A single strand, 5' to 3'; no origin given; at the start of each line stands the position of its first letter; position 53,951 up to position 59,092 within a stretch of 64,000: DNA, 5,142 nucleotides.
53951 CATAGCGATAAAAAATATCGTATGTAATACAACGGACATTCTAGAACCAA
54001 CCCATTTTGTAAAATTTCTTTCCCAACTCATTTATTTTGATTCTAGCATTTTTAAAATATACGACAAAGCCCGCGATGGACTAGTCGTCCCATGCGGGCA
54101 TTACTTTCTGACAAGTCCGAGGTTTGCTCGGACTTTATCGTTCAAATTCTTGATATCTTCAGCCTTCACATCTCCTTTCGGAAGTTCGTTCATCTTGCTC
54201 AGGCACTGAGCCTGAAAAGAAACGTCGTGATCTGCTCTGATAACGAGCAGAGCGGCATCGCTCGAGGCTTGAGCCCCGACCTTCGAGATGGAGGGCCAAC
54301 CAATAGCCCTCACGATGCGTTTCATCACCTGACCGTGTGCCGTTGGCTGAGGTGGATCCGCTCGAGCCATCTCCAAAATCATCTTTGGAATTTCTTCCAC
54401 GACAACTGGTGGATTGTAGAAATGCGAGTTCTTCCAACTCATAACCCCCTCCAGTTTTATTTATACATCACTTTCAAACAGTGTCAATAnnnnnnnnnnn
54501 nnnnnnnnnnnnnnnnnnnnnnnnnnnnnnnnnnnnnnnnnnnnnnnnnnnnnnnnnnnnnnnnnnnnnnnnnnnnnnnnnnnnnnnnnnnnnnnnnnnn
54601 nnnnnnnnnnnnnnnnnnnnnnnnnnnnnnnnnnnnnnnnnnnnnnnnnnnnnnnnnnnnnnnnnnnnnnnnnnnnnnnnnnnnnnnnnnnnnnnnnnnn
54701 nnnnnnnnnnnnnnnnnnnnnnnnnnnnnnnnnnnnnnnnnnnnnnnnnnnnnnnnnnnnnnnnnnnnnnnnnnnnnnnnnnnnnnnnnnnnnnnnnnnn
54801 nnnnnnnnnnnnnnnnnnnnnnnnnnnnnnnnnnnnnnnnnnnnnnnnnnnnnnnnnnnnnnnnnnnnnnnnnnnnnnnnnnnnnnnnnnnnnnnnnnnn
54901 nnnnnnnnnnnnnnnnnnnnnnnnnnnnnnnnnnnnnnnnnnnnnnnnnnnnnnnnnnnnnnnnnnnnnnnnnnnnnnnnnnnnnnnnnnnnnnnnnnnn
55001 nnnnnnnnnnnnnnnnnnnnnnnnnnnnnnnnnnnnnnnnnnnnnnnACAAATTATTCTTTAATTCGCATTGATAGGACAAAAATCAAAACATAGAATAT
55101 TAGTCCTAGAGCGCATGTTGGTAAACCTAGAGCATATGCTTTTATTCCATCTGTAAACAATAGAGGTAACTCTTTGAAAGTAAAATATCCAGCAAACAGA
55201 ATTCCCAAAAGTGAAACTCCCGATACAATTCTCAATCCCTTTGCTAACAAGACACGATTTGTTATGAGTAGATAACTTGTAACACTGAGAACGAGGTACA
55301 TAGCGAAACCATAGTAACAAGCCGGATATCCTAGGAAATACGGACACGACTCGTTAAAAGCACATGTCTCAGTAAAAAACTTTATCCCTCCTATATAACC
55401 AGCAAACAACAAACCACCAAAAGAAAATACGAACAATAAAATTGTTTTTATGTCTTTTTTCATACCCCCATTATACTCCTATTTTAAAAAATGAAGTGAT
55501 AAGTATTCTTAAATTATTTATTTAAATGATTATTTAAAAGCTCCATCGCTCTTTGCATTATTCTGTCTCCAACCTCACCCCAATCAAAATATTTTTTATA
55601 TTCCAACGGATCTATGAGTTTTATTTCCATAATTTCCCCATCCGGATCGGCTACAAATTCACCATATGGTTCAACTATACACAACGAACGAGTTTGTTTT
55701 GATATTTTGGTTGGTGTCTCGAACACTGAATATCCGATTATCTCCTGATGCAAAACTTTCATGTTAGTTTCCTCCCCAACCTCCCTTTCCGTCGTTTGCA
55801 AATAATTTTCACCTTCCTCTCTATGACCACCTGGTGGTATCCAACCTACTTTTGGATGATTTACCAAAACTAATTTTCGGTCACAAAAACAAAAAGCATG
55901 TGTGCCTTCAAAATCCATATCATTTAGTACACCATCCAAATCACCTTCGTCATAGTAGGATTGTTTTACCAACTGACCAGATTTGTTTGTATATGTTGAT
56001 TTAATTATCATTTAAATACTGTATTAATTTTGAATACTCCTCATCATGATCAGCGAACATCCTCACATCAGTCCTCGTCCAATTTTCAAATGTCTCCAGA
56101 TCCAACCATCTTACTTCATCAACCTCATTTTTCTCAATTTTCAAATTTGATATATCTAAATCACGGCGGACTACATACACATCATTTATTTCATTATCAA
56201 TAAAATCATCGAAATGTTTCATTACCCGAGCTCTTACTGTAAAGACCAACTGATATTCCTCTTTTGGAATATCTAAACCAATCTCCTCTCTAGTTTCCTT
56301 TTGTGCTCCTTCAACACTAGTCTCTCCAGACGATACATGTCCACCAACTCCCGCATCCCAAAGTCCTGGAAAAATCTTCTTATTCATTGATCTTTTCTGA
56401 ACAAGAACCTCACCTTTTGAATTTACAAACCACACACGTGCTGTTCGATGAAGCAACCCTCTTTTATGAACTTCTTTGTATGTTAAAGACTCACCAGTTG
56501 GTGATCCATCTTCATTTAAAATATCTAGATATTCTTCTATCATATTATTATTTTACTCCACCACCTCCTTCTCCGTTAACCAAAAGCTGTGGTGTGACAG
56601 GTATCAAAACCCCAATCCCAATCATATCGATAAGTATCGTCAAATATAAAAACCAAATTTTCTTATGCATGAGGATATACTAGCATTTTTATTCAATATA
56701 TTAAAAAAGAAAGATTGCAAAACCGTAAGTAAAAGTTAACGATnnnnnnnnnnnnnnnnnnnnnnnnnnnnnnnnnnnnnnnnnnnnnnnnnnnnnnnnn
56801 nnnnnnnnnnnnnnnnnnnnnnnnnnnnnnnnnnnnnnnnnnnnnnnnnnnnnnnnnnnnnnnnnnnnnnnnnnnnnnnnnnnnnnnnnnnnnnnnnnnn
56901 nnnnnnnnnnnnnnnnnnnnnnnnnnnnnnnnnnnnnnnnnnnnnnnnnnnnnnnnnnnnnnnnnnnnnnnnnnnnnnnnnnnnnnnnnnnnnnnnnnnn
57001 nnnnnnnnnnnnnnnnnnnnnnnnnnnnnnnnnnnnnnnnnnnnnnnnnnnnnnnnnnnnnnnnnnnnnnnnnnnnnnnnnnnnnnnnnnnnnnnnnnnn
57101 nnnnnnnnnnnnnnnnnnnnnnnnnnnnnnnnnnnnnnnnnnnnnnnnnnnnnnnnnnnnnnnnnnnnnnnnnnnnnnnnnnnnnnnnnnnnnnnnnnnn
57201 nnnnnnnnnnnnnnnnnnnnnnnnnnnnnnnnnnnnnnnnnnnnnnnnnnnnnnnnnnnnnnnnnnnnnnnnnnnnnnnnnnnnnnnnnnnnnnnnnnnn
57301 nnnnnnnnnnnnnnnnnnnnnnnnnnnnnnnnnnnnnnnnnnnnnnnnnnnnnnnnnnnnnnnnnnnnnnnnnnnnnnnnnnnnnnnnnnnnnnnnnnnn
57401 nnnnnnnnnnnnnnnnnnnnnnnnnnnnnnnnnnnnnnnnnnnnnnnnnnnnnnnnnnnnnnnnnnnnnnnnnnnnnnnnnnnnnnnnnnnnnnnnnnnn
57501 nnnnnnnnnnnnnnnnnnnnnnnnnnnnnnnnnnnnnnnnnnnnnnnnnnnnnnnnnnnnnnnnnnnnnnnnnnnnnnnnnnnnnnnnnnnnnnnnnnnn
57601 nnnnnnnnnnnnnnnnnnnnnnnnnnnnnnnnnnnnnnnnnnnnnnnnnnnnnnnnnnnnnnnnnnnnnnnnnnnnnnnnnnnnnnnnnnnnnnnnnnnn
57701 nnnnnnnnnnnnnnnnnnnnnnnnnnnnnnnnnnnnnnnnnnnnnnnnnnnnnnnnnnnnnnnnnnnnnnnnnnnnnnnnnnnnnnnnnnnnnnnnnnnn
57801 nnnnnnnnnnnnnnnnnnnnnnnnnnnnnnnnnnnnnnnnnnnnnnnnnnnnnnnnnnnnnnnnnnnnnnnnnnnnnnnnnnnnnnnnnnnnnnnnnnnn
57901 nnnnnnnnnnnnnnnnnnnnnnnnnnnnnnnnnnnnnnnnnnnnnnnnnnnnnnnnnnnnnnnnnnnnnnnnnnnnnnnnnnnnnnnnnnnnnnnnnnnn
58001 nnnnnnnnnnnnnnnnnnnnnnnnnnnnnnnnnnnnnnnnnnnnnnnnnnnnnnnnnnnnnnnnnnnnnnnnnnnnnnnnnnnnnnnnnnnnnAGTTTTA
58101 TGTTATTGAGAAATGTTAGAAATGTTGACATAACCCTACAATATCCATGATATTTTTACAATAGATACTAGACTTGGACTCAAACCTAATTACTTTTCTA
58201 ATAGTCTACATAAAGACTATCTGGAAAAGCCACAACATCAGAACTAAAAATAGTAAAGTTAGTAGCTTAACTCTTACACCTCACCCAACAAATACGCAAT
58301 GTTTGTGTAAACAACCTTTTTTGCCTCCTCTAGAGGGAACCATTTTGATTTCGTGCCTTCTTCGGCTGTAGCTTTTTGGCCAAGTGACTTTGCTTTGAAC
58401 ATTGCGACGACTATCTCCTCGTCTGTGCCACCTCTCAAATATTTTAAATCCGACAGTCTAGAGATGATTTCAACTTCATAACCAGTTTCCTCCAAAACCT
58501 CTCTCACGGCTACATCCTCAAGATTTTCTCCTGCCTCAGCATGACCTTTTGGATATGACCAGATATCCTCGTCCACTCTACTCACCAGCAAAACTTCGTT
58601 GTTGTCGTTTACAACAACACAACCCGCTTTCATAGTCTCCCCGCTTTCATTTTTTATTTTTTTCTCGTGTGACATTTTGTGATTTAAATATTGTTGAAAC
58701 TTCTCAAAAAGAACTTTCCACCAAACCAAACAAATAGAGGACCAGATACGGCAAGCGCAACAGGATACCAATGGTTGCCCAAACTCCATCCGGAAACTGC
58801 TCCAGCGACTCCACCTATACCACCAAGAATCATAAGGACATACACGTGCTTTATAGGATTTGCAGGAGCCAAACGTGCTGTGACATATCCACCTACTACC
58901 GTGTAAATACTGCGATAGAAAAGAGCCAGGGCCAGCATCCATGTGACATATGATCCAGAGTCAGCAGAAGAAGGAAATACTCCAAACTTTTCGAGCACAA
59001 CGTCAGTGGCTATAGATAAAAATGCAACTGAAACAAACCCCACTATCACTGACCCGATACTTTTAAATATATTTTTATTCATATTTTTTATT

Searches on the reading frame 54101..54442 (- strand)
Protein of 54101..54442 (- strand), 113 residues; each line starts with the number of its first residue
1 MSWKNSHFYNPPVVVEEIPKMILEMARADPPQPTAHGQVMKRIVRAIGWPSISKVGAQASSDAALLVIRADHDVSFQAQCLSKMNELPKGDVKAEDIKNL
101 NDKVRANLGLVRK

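Call 50: search_protein_families(library=pfam, proteins=[window:54101-54442:-], max_evalue=0.1)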
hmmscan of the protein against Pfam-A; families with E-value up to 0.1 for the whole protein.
window:54101-54442:- (113 aa): 1 family
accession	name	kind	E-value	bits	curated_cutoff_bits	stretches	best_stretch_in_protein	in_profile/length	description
PF24234.1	KH_BICC1_1st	-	0.046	14.5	27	1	36-74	30-68/77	BICC1, first type I KH domain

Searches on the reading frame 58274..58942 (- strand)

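Call 91: search_protein_families(library=pfam, proteins=[window:58274-58942:-], max_evalue=0.01)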
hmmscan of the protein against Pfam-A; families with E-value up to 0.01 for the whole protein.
window:58274-58942:- (222 aa): 2 families
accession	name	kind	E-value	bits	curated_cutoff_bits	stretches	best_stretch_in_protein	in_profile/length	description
PF00293.34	NUDIX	-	2.8e-19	69.9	21.1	1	105-208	5-120/134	NUDIX domain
PF14815.12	NUDIX_4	-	0.0077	16.4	35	0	108-165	3-60/113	NUDIX domain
